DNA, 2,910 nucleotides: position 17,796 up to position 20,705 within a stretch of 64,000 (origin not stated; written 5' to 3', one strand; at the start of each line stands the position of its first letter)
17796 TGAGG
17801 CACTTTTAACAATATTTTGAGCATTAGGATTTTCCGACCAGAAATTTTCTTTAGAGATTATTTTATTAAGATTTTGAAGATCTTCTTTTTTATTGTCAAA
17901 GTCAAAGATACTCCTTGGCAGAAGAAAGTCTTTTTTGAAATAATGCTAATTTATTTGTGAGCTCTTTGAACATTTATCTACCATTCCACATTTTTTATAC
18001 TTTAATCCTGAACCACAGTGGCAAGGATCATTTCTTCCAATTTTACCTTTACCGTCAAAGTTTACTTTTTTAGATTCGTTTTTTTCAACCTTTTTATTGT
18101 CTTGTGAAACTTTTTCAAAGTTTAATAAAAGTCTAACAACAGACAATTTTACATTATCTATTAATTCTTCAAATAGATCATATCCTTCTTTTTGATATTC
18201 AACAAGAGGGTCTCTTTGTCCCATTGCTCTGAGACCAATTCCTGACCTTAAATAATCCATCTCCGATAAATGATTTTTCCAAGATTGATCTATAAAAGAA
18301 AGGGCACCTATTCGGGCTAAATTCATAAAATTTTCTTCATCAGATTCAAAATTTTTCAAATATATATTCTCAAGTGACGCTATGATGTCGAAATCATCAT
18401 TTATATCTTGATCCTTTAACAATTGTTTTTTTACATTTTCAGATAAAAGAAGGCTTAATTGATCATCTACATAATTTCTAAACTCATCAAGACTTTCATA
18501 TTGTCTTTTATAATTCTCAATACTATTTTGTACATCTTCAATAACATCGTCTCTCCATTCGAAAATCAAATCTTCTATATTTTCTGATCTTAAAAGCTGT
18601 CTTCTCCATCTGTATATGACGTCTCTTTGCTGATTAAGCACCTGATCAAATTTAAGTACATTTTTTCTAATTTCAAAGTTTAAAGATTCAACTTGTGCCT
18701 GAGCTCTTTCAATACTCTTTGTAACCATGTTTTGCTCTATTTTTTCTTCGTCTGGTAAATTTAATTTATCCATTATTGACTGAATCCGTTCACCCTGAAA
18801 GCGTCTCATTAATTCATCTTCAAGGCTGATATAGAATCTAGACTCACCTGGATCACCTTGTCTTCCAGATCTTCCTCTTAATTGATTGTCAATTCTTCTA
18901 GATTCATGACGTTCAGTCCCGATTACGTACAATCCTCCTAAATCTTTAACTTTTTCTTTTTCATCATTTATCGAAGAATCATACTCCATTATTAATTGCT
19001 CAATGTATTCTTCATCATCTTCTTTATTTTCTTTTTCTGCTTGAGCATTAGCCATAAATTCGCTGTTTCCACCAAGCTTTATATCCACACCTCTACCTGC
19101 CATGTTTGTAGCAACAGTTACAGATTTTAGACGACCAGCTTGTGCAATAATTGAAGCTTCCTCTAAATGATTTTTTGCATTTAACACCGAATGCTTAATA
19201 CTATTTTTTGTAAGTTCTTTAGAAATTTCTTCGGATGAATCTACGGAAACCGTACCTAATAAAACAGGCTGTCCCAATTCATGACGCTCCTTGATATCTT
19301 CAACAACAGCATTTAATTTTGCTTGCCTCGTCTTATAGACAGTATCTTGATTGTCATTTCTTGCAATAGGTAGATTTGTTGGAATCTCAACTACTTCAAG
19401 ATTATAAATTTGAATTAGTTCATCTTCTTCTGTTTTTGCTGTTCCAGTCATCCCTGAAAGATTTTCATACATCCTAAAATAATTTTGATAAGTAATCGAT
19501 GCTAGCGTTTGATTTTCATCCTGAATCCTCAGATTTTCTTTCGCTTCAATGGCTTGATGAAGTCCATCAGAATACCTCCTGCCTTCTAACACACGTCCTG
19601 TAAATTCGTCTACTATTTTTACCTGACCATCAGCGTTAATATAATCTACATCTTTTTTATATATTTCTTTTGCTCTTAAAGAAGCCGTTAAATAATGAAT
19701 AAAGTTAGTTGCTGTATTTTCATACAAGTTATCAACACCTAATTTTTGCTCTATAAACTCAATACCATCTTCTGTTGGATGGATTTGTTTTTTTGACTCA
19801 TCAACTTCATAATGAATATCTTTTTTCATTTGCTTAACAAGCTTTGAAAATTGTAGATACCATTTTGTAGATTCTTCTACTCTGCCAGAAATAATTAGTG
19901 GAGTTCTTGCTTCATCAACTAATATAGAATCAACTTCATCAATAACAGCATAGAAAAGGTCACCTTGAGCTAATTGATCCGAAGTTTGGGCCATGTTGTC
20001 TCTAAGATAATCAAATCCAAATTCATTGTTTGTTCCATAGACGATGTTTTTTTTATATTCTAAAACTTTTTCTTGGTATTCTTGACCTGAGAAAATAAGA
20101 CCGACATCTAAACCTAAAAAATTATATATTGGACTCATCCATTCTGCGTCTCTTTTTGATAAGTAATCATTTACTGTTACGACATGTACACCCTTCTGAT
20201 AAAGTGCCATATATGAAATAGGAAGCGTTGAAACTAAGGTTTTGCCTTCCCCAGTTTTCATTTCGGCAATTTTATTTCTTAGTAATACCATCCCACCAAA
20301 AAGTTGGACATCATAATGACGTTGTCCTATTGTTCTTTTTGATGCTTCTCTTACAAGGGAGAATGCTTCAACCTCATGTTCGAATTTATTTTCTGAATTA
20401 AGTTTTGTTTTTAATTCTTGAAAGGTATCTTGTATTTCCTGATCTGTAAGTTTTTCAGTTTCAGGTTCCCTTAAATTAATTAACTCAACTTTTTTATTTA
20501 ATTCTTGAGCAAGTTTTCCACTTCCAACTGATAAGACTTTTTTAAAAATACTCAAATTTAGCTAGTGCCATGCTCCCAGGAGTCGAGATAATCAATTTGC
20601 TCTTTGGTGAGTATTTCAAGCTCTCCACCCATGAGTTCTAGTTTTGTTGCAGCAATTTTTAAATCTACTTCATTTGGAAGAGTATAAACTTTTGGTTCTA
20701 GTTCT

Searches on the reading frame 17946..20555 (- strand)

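Call 20: search_protein_families(library=pfam, proteins=[window:17946-20555:-], max_evalue=0.00001)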
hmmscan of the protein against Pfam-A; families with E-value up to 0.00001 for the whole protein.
window:17946-20555:- (869 aa): 6 families
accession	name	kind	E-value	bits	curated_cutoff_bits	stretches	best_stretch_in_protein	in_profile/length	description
PF07517.20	SecA_DEAD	-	2.2e-113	378.8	24.6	1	6-380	3-289/290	SecA DEAD-like domain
PF21090.3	P-loop_SecA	-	6.2e-91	304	27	1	396-602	1-204/205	SecA P-loop domain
PF07516.18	SecA_SW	-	2.5e-53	181.6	26.7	1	606-813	2-199/200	SecA Wing and Scaffold domain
PF01043.26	SecA_PP_bind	-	7e-39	133.3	23.5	1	229-337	2-110/110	SecA preprotein cross-linking domain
PF02810.21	SEC-C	-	5.8e-07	29.7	20.4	1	841-856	1-16/19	SEC-C motif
PF00270.35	DEAD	-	4.1e-06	27.1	26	0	93-215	15-133/167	DEAD/DEAH box helicase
